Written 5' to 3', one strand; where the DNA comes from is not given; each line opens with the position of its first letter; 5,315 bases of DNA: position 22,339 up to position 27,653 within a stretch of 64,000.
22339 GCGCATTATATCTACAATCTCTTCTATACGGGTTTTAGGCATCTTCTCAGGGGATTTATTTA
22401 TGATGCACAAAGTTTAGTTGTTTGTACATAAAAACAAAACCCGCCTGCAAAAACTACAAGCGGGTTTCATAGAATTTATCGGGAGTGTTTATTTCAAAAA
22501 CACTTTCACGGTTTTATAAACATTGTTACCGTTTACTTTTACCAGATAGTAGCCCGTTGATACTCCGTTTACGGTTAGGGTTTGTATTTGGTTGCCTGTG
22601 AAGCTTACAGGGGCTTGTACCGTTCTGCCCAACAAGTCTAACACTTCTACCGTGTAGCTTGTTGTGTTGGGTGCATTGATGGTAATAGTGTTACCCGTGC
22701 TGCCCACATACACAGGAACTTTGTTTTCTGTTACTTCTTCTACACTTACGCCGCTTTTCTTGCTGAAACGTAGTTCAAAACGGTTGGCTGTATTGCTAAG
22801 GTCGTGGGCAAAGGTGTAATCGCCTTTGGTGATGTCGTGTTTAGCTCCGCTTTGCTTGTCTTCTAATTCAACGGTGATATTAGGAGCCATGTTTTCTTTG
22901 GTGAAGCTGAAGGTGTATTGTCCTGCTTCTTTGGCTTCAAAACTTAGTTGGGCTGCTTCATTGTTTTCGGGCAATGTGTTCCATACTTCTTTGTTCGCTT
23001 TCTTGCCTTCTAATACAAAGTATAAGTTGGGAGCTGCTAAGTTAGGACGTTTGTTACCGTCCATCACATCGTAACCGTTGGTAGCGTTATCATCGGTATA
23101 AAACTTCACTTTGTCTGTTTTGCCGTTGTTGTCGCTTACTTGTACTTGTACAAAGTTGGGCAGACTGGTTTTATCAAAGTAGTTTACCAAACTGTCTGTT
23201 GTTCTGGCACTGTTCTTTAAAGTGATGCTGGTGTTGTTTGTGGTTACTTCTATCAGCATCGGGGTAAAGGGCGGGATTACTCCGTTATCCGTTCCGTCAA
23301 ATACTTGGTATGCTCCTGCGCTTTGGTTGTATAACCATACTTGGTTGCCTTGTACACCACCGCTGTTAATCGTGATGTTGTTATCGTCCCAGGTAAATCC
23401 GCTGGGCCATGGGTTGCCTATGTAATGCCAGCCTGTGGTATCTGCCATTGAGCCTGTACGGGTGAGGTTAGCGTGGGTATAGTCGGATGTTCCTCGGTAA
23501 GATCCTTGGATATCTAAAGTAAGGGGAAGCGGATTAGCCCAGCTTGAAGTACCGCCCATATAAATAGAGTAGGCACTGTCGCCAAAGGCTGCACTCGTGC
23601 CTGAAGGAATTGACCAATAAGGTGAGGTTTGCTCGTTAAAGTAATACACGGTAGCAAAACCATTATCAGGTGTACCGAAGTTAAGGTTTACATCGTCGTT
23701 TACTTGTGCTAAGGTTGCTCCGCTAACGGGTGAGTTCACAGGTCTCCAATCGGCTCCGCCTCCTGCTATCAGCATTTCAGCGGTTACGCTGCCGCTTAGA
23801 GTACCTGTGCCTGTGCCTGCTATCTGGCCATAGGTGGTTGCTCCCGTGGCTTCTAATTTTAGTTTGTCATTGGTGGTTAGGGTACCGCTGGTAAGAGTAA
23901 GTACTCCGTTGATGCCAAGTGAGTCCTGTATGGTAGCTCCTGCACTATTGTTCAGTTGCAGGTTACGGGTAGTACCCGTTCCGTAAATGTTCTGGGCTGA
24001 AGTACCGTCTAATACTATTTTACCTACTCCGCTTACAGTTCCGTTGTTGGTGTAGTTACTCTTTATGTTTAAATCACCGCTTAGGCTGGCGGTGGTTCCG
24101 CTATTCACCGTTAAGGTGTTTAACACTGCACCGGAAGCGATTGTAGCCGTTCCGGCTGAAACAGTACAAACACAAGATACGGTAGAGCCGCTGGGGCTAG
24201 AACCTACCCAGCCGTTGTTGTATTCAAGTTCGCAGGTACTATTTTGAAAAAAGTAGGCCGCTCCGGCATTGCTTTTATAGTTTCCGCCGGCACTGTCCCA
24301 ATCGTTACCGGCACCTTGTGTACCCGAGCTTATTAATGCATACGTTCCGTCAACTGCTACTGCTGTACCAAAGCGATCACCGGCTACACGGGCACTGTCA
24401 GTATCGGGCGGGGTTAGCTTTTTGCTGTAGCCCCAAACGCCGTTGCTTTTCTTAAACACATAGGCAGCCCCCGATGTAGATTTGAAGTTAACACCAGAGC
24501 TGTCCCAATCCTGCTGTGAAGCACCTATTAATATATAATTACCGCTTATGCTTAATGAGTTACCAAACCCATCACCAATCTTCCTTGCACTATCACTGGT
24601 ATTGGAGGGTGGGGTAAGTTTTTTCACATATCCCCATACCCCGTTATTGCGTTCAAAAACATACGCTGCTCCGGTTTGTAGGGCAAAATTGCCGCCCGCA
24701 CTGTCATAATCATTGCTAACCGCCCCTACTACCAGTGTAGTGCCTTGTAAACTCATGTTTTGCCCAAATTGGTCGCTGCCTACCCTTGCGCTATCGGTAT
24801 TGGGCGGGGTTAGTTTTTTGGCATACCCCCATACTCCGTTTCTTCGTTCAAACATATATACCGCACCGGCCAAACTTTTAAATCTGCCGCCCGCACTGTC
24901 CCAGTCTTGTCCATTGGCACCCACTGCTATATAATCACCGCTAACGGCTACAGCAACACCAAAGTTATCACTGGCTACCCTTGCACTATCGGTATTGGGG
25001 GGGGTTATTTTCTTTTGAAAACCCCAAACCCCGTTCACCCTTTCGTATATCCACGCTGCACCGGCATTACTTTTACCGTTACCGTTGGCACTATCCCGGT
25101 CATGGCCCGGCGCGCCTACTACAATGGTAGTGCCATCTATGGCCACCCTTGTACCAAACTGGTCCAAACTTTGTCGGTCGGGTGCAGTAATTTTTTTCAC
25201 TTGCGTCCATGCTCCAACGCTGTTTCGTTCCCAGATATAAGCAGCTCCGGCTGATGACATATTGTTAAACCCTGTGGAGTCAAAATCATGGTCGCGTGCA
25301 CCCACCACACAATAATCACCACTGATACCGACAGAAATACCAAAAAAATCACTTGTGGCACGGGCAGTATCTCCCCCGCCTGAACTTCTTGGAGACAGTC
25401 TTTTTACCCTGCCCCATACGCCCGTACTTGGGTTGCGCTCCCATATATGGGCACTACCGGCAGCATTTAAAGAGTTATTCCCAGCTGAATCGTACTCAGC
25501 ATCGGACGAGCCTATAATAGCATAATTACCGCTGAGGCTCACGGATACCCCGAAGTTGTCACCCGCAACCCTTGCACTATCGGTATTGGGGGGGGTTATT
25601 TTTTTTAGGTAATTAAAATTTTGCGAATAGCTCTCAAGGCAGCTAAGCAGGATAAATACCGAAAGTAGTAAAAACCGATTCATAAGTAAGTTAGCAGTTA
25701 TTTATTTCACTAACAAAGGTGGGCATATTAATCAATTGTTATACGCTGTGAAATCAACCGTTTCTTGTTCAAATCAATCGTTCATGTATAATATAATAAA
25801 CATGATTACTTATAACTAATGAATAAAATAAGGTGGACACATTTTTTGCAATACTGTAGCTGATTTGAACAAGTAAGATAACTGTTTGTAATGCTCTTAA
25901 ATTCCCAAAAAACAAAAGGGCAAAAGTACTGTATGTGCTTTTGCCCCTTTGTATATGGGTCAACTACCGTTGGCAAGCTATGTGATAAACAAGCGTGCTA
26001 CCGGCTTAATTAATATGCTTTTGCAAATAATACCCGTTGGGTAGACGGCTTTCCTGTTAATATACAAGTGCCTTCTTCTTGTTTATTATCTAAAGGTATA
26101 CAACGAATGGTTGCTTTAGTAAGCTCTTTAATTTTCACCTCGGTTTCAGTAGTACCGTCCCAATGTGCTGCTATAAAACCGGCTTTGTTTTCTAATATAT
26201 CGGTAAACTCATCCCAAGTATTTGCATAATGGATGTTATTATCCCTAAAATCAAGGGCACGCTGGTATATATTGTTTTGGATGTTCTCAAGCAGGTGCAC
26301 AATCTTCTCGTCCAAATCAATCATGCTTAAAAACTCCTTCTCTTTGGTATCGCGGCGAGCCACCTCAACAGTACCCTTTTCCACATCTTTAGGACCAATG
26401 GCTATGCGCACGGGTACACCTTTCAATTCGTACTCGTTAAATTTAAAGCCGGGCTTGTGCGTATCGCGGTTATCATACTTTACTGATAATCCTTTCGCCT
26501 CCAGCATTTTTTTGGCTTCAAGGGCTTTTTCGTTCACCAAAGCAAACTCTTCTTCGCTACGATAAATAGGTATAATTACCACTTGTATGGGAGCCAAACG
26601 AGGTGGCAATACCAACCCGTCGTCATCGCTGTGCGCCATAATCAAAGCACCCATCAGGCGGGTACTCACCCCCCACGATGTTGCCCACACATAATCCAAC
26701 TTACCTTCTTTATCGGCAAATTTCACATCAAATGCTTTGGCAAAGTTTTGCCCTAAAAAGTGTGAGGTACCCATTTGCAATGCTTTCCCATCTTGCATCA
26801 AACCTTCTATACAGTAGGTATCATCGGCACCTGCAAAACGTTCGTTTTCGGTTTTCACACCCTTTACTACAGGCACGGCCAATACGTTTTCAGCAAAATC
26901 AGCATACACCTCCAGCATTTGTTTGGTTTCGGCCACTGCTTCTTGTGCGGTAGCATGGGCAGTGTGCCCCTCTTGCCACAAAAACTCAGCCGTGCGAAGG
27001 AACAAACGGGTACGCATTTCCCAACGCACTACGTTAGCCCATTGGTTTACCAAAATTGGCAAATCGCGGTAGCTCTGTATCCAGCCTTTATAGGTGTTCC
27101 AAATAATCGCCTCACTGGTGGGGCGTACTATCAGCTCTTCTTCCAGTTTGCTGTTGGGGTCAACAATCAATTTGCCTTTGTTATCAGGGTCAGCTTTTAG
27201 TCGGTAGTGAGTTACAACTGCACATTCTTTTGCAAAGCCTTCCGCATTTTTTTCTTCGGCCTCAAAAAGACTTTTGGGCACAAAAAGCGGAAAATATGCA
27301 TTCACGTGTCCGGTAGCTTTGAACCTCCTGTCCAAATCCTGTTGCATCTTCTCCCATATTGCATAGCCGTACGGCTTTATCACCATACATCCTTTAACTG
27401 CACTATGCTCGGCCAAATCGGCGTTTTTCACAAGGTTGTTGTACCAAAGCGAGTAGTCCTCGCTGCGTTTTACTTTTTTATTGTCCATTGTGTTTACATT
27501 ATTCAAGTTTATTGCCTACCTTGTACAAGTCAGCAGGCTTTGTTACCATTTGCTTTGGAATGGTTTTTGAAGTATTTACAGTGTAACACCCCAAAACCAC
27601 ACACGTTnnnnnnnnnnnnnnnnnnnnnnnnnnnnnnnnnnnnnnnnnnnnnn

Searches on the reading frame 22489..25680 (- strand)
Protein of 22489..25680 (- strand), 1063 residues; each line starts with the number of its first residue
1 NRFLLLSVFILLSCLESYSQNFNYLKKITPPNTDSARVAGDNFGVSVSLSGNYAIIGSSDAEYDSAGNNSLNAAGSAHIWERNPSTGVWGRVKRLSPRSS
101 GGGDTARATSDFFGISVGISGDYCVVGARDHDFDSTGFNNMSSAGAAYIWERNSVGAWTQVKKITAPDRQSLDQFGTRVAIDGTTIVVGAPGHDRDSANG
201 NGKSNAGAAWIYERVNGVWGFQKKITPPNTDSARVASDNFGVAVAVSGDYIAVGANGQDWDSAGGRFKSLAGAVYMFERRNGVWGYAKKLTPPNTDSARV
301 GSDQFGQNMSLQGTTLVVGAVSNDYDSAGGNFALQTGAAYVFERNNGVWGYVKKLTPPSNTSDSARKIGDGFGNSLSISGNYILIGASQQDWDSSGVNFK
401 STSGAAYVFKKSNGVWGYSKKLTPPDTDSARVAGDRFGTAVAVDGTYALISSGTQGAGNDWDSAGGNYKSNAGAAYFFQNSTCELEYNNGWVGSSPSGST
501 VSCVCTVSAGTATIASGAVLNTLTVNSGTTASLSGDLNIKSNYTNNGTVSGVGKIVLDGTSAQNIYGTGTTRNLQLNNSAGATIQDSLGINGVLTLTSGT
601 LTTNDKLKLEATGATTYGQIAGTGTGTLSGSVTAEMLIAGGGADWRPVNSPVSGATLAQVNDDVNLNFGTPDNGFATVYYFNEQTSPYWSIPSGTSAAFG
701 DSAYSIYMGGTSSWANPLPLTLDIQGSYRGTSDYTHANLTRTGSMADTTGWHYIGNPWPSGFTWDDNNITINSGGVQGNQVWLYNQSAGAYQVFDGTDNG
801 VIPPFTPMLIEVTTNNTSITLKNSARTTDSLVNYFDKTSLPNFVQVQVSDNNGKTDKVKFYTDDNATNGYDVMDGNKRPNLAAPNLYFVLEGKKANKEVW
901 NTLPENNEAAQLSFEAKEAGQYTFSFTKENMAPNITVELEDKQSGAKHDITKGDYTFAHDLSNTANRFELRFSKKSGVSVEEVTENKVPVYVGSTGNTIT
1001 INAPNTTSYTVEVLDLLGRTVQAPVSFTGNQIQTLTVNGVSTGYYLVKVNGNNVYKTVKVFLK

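Call 28: search_protein_families(library=pfam, proteins=[window:22489-25680:-], max_evalue=0.001)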
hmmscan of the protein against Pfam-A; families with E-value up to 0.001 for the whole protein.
window:22489-25680:- (1063 aa): 2 families
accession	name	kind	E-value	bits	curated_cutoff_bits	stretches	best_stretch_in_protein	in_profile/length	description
PF14312.12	FG-GAP_2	-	2.7e-58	194.4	23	7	158-212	1-49/49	FG-GAP repeat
PF18962.6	Por_Secre_tail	-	8.3e-07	29.7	27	1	997-1059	8-72/75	Secretion system C-terminal sorting domain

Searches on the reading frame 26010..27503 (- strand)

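Call 64: search_protein_families(library=pfam, proteins=[window:26010-27503:-], max_evalue=0.00001)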
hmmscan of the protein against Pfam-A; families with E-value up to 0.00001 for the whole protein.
window:26010-27503:- (497 aa): 3 families
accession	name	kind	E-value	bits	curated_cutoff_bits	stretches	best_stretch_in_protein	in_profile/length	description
PF09180.16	ProRS-C_1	-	6.2e-25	87.6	31.5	1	430-497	1-71/71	Prolyl-tRNA synthetase, C-terminal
PF00587.30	tRNA-synt_2b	-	4e-20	73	29.3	1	119-288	6-176/179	tRNA synthetase class II core domain (G, H, P, S and T)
PF03129.25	HGTP_anticodon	-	5.7e-20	71.7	21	1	307-402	1-92/94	Anticodon binding domain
